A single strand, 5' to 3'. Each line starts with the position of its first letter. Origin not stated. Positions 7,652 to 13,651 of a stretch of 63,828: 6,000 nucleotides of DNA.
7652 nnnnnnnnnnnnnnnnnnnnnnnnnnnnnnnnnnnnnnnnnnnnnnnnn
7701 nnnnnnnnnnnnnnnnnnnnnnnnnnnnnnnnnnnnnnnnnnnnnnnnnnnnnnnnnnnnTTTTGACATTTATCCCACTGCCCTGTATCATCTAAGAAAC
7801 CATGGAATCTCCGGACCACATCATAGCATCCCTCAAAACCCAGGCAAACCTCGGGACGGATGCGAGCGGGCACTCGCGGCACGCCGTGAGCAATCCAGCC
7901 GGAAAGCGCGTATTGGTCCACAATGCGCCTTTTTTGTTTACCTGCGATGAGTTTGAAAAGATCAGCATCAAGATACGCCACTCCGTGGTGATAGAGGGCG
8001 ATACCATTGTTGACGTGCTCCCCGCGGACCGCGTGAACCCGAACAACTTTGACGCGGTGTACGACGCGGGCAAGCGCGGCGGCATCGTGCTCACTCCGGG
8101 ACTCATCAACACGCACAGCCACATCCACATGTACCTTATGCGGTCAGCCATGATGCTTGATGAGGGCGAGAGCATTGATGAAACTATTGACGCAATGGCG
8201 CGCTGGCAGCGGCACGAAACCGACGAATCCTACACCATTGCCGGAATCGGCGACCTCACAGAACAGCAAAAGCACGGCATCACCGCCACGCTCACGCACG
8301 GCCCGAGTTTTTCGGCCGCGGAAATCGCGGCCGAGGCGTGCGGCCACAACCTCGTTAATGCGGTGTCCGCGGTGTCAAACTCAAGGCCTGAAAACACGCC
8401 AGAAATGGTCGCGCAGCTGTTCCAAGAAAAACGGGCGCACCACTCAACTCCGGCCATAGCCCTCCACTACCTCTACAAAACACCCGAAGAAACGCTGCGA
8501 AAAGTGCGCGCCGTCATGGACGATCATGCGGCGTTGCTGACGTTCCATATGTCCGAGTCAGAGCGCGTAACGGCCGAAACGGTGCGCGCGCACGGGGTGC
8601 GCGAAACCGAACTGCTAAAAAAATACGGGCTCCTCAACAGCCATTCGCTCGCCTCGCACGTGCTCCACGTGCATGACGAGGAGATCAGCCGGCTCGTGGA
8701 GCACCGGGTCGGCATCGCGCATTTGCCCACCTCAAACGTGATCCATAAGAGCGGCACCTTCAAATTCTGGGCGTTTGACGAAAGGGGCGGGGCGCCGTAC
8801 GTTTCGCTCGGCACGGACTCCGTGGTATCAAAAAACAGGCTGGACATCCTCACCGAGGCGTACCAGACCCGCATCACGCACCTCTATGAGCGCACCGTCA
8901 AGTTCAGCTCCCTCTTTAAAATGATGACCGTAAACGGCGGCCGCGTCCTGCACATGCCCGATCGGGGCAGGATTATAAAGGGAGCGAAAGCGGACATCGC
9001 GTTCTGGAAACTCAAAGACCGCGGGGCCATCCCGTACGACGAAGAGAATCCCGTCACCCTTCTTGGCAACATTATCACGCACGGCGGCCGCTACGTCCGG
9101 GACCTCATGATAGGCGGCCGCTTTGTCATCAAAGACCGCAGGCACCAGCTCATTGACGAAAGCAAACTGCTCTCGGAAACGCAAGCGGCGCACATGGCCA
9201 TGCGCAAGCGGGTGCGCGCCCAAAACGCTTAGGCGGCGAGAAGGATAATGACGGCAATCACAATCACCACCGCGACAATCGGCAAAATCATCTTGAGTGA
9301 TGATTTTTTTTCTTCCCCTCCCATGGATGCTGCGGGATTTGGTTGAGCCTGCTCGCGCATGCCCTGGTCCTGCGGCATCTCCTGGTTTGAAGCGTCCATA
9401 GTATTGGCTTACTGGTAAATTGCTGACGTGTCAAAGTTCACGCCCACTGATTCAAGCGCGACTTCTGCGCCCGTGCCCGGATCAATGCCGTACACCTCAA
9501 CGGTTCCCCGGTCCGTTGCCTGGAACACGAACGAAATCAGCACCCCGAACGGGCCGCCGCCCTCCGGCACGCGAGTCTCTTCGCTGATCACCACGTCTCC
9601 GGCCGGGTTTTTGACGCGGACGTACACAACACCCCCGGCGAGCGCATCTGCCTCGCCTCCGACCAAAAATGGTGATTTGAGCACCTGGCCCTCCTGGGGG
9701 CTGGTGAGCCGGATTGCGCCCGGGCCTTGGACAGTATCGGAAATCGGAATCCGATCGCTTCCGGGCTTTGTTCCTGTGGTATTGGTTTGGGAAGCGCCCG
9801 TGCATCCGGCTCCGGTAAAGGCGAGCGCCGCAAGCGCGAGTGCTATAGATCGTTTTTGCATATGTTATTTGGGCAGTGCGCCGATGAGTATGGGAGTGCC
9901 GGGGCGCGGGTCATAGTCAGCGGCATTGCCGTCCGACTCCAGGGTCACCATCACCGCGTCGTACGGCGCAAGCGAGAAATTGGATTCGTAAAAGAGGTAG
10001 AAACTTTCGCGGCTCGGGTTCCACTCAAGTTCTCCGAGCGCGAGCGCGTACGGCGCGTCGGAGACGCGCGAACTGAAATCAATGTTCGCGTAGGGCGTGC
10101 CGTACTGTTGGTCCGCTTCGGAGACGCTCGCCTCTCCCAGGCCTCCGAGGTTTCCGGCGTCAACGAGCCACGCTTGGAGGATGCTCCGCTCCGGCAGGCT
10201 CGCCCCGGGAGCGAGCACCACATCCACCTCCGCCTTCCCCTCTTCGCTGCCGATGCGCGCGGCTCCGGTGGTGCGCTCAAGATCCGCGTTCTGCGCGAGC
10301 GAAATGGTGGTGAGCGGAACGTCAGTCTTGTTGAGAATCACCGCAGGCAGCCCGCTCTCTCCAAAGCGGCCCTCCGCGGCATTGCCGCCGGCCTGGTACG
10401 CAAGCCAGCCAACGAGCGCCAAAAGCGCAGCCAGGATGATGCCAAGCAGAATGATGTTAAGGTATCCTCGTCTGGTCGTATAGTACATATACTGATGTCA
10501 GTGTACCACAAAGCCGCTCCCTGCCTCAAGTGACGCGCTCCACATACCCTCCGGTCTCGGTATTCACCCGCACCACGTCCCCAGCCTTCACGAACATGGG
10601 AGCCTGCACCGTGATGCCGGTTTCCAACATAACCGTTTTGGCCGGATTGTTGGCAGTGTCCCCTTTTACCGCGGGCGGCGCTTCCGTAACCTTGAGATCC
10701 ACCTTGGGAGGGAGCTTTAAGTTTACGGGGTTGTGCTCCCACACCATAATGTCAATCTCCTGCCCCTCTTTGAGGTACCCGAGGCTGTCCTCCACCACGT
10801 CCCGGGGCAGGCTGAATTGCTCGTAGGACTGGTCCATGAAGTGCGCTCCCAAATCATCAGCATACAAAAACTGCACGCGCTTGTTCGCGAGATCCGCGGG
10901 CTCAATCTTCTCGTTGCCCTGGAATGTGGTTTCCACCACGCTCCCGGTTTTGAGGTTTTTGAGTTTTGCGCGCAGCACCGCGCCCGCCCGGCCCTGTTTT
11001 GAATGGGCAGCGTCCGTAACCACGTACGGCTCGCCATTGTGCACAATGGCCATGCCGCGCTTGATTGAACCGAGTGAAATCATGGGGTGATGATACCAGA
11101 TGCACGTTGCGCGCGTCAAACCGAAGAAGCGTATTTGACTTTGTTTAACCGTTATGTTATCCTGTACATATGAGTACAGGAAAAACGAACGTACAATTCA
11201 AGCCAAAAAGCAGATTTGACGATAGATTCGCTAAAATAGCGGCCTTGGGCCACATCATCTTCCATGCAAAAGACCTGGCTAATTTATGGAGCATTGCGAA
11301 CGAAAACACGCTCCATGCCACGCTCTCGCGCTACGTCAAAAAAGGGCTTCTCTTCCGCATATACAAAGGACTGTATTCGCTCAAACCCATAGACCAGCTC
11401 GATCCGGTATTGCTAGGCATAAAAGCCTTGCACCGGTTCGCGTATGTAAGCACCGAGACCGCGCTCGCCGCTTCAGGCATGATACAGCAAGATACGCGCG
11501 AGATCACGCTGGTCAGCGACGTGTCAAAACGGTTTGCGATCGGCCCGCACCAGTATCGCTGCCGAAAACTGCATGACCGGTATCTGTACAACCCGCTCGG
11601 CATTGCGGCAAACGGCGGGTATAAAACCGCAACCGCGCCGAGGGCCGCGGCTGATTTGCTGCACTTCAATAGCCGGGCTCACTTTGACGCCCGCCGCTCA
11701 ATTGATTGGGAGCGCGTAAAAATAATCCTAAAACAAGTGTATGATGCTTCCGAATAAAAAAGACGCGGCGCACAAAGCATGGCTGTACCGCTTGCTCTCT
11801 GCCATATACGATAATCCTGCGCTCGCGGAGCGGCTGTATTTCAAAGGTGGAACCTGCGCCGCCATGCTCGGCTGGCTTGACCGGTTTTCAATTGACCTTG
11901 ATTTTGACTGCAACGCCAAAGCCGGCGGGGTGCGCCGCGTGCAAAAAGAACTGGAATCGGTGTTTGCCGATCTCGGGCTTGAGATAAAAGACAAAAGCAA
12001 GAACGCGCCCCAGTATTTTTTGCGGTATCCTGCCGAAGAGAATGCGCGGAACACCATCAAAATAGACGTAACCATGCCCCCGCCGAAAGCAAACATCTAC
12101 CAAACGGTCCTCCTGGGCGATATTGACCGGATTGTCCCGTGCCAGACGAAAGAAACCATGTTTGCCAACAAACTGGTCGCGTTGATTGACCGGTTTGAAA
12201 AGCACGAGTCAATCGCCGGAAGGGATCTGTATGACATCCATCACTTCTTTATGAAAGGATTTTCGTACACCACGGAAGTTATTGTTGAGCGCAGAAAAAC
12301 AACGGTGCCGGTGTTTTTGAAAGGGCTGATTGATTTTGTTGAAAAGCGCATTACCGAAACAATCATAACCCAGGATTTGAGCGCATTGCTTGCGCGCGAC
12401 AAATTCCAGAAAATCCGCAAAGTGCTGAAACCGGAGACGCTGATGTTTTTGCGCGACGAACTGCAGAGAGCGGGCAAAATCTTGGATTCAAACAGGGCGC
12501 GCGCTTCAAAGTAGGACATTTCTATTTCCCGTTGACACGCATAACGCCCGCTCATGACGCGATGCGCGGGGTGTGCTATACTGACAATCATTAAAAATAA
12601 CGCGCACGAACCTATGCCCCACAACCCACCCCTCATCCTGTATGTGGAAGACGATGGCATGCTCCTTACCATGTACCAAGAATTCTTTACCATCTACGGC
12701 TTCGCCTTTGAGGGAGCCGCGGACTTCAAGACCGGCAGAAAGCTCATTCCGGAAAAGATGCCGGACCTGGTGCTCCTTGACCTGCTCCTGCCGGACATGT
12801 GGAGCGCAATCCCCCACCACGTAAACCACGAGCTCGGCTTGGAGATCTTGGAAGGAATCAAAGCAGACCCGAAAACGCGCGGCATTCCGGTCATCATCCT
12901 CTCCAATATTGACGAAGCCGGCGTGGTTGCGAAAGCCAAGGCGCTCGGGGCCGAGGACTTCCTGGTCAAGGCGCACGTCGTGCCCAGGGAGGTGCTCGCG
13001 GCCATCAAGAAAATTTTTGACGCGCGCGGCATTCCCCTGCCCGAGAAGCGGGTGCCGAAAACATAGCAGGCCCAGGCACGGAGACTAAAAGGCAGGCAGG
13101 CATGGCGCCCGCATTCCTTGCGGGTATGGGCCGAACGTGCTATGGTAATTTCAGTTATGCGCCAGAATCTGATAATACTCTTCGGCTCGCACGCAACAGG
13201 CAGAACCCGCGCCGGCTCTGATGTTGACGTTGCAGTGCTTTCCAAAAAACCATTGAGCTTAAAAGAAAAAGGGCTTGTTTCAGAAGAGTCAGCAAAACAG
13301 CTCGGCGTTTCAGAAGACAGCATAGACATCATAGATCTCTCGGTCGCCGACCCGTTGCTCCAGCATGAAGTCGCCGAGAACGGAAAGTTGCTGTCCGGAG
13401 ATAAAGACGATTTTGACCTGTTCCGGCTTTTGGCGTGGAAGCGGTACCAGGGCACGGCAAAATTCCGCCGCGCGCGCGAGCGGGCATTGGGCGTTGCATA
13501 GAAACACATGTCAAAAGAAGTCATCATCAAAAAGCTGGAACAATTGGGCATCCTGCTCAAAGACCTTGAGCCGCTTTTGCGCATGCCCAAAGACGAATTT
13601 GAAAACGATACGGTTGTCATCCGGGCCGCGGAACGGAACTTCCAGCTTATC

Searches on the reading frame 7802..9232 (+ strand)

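Call 49: search_protein_families(library=pfam, proteins=[window:7802-9232:+], max_evalue=0.00001)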
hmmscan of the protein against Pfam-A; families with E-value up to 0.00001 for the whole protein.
window:7802-9232:+ (476 aa): 2 families
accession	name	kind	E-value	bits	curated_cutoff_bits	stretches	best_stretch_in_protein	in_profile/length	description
PF01979.26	Amidohydro_1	-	1.2e-34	120.6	25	1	96-409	1-321/345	Amidohydrolase family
PF07969.17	Amidohydro_3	-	2.2e-08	34.4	29.7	0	363-442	404-471/472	Amidohydrolase family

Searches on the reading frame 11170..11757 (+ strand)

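Call 4: search_protein_families(library=pfam, proteins=[window:11170-11757:+], max_evalue=0.01)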
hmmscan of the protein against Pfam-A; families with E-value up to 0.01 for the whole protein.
window:11170-11757:+ (195 aa): 1 family
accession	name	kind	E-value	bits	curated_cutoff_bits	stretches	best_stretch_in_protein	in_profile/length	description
PF13338.12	AbiEi_4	-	0.00018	22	25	1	51-71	28-48/49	Transcriptional regulator, AbiEi antitoxin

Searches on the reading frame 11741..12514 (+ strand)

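Call 4: search_protein_families(library=pfam, proteins=[window:11741-12514:+], max_evalue=0.01)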
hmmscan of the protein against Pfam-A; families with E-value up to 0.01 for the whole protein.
window:11741-12514:+ (257 aa): 1 family
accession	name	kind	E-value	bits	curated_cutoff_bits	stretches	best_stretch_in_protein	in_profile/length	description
PF08843.17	AbiEii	-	1.9e-25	90.6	22.5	1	17-219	1-222/238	Nucleotidyl transferase AbiEii toxin, Type IV TA system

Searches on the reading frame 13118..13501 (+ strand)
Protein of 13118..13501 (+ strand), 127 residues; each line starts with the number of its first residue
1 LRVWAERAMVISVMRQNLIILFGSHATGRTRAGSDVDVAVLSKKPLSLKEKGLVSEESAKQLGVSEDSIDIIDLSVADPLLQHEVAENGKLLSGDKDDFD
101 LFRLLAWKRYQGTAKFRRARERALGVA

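Call 4: search_protein_families(library=pfam, proteins=[window:13118-13501:+], max_evalue=0.01)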
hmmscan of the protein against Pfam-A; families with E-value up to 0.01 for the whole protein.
window:13118-13501:+ (127 aa): 3 families
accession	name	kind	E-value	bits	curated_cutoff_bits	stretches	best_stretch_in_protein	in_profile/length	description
PF18765.7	Polbeta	-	2.6e-14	53.6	26.9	1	18-95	15-90/93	Polymerase beta, Nucleotidyltransferase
PF01909.29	NTP_transf_2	-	2.3e-08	34.7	21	1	19-67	17-70/93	Nucleotidyltransferase domain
PF22600.2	MTPAP-like_central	-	0.0088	16.6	27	0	12-45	35-68/139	Poly(A) RNA polymerase, mitochondrial-like, central palm domain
